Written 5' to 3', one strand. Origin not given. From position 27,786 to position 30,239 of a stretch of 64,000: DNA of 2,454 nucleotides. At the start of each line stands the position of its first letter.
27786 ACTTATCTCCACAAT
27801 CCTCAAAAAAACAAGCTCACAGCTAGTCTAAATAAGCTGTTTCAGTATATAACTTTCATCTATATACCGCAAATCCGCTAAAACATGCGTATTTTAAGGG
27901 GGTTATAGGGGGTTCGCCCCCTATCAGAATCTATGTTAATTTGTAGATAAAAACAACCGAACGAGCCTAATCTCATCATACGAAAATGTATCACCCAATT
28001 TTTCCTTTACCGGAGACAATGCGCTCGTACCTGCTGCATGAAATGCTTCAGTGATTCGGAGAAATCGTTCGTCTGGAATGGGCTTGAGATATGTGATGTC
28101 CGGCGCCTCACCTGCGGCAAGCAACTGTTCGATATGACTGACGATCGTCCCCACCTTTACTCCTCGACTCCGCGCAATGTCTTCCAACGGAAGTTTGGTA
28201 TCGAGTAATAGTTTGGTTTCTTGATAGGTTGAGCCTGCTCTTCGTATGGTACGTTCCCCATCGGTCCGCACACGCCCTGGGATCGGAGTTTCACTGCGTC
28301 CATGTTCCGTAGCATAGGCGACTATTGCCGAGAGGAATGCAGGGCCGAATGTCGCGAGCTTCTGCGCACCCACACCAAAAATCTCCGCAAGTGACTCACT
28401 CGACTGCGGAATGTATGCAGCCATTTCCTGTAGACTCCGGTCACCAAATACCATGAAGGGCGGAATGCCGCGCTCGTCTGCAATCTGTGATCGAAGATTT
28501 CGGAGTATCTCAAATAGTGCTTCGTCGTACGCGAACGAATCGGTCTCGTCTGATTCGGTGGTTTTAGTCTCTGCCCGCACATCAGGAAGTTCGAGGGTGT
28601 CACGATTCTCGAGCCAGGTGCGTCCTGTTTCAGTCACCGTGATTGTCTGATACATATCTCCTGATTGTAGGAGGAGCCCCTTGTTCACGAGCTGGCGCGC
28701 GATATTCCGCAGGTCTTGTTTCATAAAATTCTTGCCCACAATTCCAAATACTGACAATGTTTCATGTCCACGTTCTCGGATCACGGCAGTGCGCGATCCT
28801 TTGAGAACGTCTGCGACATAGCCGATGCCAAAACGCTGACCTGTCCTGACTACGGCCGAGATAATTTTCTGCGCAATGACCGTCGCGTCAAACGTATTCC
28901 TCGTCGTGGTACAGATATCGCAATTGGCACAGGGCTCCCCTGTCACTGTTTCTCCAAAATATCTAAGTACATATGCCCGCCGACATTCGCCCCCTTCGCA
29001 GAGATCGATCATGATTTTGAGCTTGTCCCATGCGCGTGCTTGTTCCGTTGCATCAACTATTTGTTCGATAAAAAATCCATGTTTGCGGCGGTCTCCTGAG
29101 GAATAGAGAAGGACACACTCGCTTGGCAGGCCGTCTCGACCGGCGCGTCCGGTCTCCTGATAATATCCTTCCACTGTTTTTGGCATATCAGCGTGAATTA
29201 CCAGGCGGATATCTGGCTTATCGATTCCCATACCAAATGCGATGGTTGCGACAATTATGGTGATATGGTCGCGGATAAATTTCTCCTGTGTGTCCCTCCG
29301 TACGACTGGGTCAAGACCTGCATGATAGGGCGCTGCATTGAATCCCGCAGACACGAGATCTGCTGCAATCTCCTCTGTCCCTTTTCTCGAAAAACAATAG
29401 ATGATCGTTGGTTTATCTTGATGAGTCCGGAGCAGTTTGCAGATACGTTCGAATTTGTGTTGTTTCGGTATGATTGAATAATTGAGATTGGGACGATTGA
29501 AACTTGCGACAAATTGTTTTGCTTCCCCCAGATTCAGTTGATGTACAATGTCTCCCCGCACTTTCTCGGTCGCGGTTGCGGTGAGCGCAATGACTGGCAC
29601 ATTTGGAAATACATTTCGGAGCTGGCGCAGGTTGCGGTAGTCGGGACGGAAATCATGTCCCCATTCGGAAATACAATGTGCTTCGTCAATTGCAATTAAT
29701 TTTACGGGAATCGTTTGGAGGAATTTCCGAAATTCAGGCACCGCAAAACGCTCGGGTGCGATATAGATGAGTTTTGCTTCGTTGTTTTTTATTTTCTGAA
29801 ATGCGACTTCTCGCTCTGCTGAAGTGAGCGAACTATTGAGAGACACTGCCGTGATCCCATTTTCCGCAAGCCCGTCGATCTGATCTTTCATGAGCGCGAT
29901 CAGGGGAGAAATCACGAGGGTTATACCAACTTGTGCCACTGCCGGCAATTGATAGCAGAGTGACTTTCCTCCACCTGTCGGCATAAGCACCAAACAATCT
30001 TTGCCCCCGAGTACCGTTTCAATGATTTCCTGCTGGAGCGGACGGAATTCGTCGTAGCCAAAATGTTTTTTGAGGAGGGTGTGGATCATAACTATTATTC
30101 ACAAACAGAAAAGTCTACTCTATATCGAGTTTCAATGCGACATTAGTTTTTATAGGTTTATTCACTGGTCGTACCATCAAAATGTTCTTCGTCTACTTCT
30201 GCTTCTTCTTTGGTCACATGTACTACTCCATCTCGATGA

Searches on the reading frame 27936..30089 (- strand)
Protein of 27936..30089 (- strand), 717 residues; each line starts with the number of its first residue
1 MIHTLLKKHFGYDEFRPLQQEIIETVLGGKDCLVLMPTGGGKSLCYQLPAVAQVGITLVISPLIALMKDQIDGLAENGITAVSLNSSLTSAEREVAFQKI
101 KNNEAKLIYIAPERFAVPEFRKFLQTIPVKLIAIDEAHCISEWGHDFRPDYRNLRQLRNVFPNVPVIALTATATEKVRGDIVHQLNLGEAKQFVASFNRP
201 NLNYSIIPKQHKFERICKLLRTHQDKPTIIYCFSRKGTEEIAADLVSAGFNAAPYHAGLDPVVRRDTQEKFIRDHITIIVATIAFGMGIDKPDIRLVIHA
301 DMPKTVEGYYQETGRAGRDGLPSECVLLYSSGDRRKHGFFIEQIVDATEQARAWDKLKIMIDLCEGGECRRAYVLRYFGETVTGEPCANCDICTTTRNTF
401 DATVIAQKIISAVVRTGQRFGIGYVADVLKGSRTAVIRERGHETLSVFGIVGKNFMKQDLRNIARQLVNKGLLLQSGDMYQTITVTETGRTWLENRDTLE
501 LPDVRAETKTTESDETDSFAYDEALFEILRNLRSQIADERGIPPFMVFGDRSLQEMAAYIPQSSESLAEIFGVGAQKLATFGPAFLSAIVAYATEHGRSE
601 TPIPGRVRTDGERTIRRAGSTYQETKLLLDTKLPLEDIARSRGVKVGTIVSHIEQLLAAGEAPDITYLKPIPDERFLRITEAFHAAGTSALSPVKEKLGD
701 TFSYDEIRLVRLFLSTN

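Call 3: search_protein_families(library=pfam, proteins=[window:27936-30089:-], max_evalue=0.01)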
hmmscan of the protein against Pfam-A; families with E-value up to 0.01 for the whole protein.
window:27936-30089:- (717 aa): 8 families
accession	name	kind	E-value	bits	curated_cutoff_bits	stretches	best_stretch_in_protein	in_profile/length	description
PF09382.16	RQC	-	2.3e-30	105.2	23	1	397-507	2-111/114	RQC domain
PF00270.35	DEAD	-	3.6e-29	102.1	26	1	16-177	1-164/167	DEAD/DEAH box helicase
PF00271.37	Helicase_C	-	1.5e-25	90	23.5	1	212-320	2-110/110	Helicase conserved C-terminal domain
PF00570.28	HRDC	-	5.6e-21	74.7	23.8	1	522-589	1-68/68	HRDC domain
PF14493.12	HTH_40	-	3e-19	69.5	27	1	621-711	1-89/89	Helix-turn-helix domain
PF16124.10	RecQ_Zn_bind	-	8.5e-16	58.9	25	1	332-394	2-66/66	RecQ zinc-binding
PF04851.21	ResIII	-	4.5e-06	27.1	22.5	1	14-173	3-162/164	Type III restriction enzyme, res subunit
PF21220.3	RecQ-1-like_HTH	-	0.00016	22.2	27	1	629-667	11-49/51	RecQ-1-like, helix-turn-helix domain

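Call 4: search_protein_families(library=padloc, proteins=[window:27936-30089:-], max_evalue=0.01)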
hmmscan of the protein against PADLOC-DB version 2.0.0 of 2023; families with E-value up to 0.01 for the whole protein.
window:27936-30089:- (717 aa): 37 families (the best 25 are shown)
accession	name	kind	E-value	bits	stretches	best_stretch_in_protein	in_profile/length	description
PDLC02861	DpdF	-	4.6e-228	756.5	1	3-595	17-609/611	DpdF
PDLC02864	DpdF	-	8.6e-207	686.7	1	3-590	11-608/610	DpdF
PDLC02870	DpdF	-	2.9e-147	489.4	2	5-338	4-339/534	DpdF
PDLC03928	PsyrT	-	3.9e-104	347.3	1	3-346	9-362/689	-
PDLC02865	DpdF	-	1.6e-102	342.1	2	3-342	748-1093/1499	DpdF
PDLC02859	DpdF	-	5.9e-71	237.5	1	8-335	94-431/545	DpdF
PDLC02868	DpdF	-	2.2e-55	185.9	2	7-247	331-585/1078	DpdF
PDLC02863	DpdF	-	5.7e-52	175.1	3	178-336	2-161/488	DpdF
PDLC01089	C3a193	-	5.9e-48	161.9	1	30-324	268-587/983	poss. alt. Cas3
PDLC02855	DpdF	-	3.5e-44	149.2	1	19-333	144-483/825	DpdF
PDLC02872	DpdF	-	9.8e-44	148.1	1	7-336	149-512/859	DpdF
PDLC02867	DpdF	-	4.8e-39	132.3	1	28-336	153-485/855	DpdF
PDLC02857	DpdF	-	2.9e-36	122.9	1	33-333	200-542/911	DpdF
PDLC02862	DpdF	-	3.7e-25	85.9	1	27-336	133-470/811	DpdF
PDLC02503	BrxHI|BrxHII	-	1.4e-24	84.4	1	6-329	16-353/698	BrxHI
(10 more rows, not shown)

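Call 5: search_protein_families(library=ncbifam, proteins=[window:27936-30089:-], max_evalue=0.001)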
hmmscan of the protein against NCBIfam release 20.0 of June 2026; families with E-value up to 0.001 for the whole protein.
window:27936-30089:- (717 aa): 26 families (the best 25 are shown)
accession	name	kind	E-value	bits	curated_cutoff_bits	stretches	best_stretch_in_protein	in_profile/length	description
TIGR01389.1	recQ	equivalog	5.2e-224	745.1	640.2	1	3-590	2-589/591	DNA helicase RecQ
NF008279.0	PRK11057.1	equivalog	3e-195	650.2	1015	1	4-595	15-605/608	ATP-dependent DNA helicase RecQ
TIGR00614.1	recQ_fam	subfamily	5.4e-160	533.2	219.8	1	5-450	2-466/470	RecQ family ATP-dependent DNA helicase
NF041063.1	DpdF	equivalog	2.7e-60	204.9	550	1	6-335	131-488/813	protein DpdF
NF053631.1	RNA_helic_CshA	equivalog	8.7e-24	84.2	646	1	8-321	15-333/434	degradosome RNA helicase CshA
NF008394.0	PRK11192.1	equivalog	1.3e-19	70.4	507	1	209-333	231-355/441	ATP-dependent RNA helicase SrmB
NF008744.0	PRK11776.1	equivalog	1.5e-18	66.6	524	1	207-355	224-368/460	ATP-dependent RNA helicase DbpA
NF053711.1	RNA_heli_RhlE1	exception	3.6e-18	65.5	750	1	207-345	226-363/434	RNA helicase RhlE1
TIGR04121.1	DEXH_lig_assoc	equivalog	9.1e-18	63.4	850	1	15-320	14-348/804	ligase-associated DNA damage response DEXH box helicase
NF008642.0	PRK11634.1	equivalog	1.2e-16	60.3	989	2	204-335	224-355/628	DEAD/DEAH family ATP-dependent RNA helicase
NF053636.1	DDHlcsCsdAPsy1082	equivalog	5.4e-15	54.9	890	1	210-335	228-353/512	DEAD/DEAH box helicase CsdA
NF010338.0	PRK13767.1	equivalog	2.9e-14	52.3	849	1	213-318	275-384/877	ATP-dependent helicase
TIGR03817.1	DECH_helic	hypoth_equivalog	4.3e-14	51.7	874.1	2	228-328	274-382/742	helicase/secretion neighborhood putative DEAH-box helicase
NF007882.0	PRK10590.1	equivalog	1.2e-10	40.9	743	1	205-327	225-347/456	ATP-dependent RNA helicase RhlE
NF053710.1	RNA_heli_RhlE2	exception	1.5e-09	36.9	925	1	208-330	232-354/635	RNA helicase RhlE2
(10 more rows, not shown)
